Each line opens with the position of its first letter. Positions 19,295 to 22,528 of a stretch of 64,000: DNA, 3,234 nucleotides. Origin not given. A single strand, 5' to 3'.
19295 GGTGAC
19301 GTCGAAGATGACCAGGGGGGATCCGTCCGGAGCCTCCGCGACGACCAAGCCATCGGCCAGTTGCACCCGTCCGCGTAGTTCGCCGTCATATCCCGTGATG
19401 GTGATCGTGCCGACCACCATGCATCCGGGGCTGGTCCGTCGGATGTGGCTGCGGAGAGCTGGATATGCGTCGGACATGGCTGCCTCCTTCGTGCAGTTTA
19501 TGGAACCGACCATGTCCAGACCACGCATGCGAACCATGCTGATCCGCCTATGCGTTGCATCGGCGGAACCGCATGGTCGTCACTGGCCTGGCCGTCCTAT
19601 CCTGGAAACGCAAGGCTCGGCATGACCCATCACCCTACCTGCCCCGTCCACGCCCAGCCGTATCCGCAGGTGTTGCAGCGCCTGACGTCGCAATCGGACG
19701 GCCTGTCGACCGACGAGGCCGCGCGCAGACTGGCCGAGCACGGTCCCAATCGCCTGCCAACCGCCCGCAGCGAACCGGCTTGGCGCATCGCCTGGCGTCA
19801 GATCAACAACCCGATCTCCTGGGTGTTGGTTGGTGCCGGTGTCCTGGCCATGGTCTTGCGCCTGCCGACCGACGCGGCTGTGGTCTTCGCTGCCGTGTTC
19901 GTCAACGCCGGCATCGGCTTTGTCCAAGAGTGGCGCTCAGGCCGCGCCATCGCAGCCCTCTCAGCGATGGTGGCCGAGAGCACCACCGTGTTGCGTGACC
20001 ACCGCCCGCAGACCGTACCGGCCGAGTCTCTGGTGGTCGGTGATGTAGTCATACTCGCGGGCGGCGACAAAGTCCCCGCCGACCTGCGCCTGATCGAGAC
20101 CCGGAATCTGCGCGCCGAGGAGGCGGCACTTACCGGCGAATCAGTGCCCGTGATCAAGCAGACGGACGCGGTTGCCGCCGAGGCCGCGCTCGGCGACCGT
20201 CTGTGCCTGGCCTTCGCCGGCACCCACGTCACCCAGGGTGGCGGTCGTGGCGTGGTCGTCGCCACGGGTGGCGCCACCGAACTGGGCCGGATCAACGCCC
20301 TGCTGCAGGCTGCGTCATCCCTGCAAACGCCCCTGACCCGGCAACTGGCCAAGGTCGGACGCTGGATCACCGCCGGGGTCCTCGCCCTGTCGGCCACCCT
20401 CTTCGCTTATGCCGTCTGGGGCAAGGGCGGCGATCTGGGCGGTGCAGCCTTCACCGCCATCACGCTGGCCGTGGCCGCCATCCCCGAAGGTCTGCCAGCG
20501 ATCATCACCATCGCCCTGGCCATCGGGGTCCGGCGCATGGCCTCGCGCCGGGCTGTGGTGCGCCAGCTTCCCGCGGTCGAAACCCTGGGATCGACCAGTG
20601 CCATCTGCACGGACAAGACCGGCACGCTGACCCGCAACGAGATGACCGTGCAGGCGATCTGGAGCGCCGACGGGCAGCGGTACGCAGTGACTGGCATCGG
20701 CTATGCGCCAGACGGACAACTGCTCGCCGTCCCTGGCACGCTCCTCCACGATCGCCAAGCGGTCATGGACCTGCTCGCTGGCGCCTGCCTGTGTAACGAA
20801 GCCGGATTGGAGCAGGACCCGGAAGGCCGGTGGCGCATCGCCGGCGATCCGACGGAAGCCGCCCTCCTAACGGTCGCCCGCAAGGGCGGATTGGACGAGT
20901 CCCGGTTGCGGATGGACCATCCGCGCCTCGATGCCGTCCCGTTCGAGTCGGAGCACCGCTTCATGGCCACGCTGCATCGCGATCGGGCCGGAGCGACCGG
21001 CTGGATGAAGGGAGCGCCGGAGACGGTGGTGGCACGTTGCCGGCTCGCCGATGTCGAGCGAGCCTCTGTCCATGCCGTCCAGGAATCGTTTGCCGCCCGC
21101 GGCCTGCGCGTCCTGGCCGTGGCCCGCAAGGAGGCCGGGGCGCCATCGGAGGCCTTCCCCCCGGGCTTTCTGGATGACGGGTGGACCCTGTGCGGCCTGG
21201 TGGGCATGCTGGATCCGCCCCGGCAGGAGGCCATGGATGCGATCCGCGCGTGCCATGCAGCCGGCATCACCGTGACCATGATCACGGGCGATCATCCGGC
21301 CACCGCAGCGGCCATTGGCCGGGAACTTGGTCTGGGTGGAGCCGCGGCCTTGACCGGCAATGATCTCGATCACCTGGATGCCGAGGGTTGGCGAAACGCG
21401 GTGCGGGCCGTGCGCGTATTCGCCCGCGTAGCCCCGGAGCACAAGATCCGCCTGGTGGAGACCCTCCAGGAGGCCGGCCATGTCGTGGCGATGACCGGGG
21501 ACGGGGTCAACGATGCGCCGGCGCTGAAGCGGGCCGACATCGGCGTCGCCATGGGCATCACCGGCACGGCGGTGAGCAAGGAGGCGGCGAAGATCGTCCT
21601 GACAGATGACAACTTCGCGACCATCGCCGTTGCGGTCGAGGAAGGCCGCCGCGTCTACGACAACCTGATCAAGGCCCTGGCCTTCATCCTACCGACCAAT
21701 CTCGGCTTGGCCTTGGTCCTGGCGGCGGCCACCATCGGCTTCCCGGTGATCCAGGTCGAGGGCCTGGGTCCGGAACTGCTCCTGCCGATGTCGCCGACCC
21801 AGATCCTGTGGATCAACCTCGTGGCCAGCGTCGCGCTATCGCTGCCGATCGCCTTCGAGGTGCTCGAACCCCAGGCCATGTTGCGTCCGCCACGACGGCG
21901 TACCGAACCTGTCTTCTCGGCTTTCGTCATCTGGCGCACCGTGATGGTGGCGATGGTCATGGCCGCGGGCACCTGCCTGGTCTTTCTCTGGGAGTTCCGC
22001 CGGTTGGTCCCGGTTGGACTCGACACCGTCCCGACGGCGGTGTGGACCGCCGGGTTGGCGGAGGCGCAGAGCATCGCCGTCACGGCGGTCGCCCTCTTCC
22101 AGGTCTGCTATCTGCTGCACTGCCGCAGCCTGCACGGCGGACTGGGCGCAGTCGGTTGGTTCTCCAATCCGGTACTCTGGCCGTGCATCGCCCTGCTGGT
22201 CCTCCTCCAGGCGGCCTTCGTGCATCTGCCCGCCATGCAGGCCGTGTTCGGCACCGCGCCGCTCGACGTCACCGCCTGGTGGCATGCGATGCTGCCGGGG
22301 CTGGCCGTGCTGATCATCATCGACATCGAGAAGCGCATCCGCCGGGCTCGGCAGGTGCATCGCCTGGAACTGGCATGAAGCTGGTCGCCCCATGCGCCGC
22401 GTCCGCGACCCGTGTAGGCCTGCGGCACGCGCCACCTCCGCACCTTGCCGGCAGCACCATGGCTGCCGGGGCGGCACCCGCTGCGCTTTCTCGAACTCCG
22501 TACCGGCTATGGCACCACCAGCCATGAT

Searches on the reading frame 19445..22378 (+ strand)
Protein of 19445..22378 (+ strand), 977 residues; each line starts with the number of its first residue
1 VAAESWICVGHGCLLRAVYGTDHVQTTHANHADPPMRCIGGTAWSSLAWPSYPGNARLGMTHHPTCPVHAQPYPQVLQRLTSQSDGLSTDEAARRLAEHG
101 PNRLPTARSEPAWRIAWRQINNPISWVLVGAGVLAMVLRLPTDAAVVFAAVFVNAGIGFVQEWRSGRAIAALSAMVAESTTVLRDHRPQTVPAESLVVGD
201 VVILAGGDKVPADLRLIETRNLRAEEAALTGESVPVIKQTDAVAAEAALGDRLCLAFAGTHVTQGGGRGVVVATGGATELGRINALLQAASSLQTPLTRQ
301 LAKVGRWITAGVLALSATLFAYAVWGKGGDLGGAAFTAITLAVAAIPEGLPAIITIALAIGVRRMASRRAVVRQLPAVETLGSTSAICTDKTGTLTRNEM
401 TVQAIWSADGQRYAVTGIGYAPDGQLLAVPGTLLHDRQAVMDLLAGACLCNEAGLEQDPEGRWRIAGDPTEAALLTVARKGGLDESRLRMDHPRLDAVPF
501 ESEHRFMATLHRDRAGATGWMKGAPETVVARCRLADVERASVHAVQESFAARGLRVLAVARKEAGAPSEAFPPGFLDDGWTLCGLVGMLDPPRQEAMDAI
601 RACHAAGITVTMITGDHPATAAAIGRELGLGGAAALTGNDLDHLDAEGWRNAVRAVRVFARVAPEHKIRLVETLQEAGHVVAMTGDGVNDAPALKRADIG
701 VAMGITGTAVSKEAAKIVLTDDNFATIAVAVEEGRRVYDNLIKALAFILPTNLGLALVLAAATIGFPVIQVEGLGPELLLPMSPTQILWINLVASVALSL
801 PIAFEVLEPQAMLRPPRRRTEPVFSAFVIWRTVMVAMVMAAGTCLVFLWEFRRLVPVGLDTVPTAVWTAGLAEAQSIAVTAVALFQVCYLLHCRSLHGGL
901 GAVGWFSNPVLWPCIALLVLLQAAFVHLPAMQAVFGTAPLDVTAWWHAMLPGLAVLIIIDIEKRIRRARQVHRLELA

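Call 14: search_protein_families(library=pfam, proteins=[window:19445-22378:+], max_evalue=0.001)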
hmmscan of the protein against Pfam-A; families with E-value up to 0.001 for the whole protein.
window:19445-22378:+ (977 aa): 7 families
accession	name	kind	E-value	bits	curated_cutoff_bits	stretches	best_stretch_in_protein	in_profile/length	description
PF00122.25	E1-E2_ATPase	-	3.5e-47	160.7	28.1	1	175-367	2-180/181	E1-E2 ATPase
PF00689.26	Cation_ATPase_C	-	2.8e-38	131.9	27.3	1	780-965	2-175/175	Cation transporting ATPase, C-terminus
PF13246.12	Cation_ATPase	-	2.6e-20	72.7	21.7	1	448-533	1-89/91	Cation transport ATPase (P-type)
PF00690.31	Cation_ATPase_N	-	1.3e-18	66.9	20.4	1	69-134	2-68/69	Cation transporter/ATPase, N-terminus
PF00702.32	Hydrolase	-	1.4e-18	68.4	26.4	1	385-698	2-191/191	haloacid dehalogenase-like hydrolase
PF08282.18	Hydrolase_3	-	1.1e-05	25.8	20.9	1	671-728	196-252/255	haloacid dehalogenase-like hydrolase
PF12710.13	HAD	-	1.5e-05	25.9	27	1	591-695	88-189/189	haloacid dehalogenase-like hydrolase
